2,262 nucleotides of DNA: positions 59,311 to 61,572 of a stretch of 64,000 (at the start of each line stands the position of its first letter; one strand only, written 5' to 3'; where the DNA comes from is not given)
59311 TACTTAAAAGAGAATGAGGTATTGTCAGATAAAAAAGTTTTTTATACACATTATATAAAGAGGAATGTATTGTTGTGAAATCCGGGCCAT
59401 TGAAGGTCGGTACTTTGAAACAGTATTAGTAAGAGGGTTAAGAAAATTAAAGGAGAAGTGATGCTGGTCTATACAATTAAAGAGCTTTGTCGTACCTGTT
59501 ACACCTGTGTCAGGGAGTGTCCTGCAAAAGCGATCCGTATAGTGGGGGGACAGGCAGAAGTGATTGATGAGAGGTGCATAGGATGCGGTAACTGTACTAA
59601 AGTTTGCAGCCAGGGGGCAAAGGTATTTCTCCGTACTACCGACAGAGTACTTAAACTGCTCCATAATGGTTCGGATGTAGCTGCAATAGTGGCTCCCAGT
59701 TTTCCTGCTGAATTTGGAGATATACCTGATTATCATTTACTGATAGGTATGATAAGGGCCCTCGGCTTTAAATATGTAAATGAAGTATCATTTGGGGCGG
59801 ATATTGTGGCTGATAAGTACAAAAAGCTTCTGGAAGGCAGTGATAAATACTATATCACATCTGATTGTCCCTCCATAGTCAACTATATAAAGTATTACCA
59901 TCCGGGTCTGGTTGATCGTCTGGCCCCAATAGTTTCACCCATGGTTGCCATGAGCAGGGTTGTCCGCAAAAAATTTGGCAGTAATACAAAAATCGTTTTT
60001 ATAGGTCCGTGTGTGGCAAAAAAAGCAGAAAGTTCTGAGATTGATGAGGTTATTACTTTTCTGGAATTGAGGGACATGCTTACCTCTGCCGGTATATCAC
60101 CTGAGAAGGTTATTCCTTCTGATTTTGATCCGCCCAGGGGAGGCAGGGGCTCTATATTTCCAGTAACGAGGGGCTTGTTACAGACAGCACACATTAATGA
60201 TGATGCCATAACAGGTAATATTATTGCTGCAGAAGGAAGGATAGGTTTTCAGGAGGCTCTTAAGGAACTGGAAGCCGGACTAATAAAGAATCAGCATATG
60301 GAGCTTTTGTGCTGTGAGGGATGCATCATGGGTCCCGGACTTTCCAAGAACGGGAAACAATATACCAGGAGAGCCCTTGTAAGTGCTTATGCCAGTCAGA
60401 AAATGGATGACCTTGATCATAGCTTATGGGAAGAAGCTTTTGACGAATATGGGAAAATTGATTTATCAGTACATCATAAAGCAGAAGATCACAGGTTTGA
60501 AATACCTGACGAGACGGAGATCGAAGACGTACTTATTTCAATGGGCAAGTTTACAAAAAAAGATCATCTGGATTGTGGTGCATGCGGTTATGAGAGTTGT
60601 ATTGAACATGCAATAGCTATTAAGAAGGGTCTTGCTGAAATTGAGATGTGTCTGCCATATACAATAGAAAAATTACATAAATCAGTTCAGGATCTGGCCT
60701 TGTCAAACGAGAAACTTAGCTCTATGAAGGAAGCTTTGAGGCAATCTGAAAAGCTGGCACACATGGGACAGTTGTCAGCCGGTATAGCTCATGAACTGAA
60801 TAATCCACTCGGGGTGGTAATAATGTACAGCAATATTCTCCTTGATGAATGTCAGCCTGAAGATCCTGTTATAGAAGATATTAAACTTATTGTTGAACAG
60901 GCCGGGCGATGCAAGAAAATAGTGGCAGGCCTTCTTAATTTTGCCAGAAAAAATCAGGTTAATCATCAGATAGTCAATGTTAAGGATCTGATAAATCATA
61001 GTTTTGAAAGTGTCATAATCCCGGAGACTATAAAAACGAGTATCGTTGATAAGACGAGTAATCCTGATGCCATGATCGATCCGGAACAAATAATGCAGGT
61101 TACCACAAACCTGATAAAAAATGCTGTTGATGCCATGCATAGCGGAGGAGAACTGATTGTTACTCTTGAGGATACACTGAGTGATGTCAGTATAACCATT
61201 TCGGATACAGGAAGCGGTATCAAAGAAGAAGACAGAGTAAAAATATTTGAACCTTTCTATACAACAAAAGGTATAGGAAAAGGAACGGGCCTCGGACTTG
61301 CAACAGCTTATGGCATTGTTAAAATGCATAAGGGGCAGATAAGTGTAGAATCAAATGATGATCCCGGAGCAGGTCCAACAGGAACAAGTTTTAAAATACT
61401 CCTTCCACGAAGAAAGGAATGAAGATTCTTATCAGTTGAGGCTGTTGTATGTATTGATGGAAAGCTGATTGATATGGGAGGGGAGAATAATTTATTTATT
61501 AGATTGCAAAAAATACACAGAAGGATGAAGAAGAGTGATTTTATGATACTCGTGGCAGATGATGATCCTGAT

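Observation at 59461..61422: Direct fusion of an [FeFe]-hydrogenase H-domain to a histidine kinase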

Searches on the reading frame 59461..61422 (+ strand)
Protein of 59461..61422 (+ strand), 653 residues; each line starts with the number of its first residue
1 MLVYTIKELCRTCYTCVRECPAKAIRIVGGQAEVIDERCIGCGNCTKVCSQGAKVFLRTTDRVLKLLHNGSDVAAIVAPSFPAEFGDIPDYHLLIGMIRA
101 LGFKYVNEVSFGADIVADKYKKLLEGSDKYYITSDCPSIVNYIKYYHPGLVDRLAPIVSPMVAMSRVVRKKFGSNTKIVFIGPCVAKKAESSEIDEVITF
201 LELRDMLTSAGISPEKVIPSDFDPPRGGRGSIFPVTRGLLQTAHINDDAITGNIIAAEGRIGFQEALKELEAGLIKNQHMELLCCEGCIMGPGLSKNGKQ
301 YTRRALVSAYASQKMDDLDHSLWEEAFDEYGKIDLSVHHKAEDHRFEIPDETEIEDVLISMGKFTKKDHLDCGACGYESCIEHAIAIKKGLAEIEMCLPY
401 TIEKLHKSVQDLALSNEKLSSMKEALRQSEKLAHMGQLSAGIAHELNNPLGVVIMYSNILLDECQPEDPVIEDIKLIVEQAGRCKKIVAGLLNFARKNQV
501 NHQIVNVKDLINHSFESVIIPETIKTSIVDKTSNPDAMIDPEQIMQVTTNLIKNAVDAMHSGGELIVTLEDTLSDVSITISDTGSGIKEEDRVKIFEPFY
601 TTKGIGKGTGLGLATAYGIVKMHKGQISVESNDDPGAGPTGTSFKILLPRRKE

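Call 3: search_protein_families(library=pfam, proteins=[window:59461-61422:+], max_evalue=0.01)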
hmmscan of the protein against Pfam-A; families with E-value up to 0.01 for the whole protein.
window:59461-61422:+ (653 aa): 16 families
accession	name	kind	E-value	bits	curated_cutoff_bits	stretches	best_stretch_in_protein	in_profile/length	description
PF02906.19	Fe_hyd_lg_C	-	4.7e-43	148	22.1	1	73-292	3-245/245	Iron only hydrogenase large subunit, C-terminal domain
PF02518.31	HATPase_c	-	3.2e-24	85.9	26.4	1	540-651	2-110/111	Histidine kinase-, DNA gyrase B-, and HSP90-like ATPase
PF00512.31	HisKA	-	2e-11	44.2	26.9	1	435-498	2-64/66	His Kinase A (phospho-acceptor) domain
PF13237.11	Fer4_10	-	2.3e-08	34.2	25.5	1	4-49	3-52/53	4Fe-4S dicluster domain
PF04060.18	FeS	-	2.2e-07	30.9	23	1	370-399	4-33/33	Putative Fe-S cluster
PF00037.32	Fer4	-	3e-07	30.4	21.1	2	33-53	2-22/24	4Fe-4S binding domain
PF13187.11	Fer4_9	-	7.4e-07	29.5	27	1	10-53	2-51/52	4Fe-4S dicluster domain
PF12838.12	Fer4_7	-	4.5e-06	27.5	27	1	10-53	2-52/52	4Fe-4S dicluster domain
PF12837.12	Fer4_6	-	8e-06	26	25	1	33-50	3-20/24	4Fe-4S binding domain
PF25160.1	LdpA_Fe-S-bd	-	4.1e-05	23.7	27.6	1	16-51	9-40/49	LdpA Fe-S cluster-binding domain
PF12797.12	Fer4_2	-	0.00037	20.7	24.5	1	36-50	7-21/22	4Fe-4S binding domain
PF14501.12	HATPase_c_5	-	0.0004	20.7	22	1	541-634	3-93/102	GHKL domain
PF14697.11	Fer4_21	-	0.0025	18.3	35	0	32-53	1-23/59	4Fe-4S dicluster domain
PF13183.11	Fer4_8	-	0.003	18.5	27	0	37-54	3-16/68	4Fe-4S dicluster domain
PF13484.11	Fer4_16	-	0.0096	17.1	30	0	10-28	2-20/66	4Fe-4S double cluster binding domain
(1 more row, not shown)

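Call 4: search_protein_families(library=ncbifam, proteins=[window:59461-61422:+], max_evalue=0.001)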
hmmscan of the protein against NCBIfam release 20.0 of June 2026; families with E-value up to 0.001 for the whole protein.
window:59461-61422:+ (653 aa): 116 families (the best 25 are shown)
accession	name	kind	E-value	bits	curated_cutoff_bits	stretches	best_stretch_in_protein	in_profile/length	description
NF008468.0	PRK11360.1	equivalog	1.2e-52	179.2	646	1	420-652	381-610/616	two-component system sensor histidine kinase AtoS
TIGR04105.1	FeFe_hydrog_B1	subfamily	4.6e-49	167.3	450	2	62-296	213-460/462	monomeric [FeFe] hydrogenase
NF046020.1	HisKinCckABruc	equivalog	1.6e-46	158.6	1000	1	422-651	467-708/868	cell cycle histidine kinase CckA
NF010411.0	PRK13837.1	equivalog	5.5e-46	157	647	1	419-652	434-677/828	two-component system VirA-like sensor kinase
NF007688.0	PRK10364.1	equivalog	5.6e-45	153.9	479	1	421-650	226-451/460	two-component system sensor histidine kinase ZraS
NF046026.1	HisKinCckACaul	equivalog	5e-38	130.7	1000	1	421-651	288-533/678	cell cycle histidine kinase CckA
NF038348.1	T2SS_HK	subfamily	5.6e-35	120.8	450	2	475-651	402-574/574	histidine kinase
NF047497.1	HK_LIC_12097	equivalog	4.6e-33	114.4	500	1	422-634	138-356/367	LIC_12097 family sensor histidine kinase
NF010076.0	PRK13557.1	subfamily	9.3e-33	113.4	631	1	422-637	150-386/540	histidine kinase famiy protein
NF052574.1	HisKinEspCMyxo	equivalog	3.9e-32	111.3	1200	1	422-650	404-637/785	serine histidine kinase EspC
NF047466.1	hybrid_RR_LvrB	exception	3.7e-31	108.6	500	1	420-633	137-364/377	hybrid histidine kinase/response regulator LvrB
NF040750.1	tetrathio_HK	equivalog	1.2e-29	103.2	750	1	409-635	312-544/555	tetrathionate respiration histidine kinase TtrS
NF046044.1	PnpS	equivalog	5.7e-29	101.3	400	1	440-649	175-390/390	two-component system histidine kinase PnpS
NF033792.0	ActS_PrrB_HisK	equivalog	1.4e-27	96.6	350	1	417-650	184-419/423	ActS/PrrB/RegB family redox-sensitive histidine kinase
NF033092.0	HK_WalK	equivalog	3.5e-27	95.2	725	1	439-637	376-586/594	cell wall metabolism sensor histidine kinase WalK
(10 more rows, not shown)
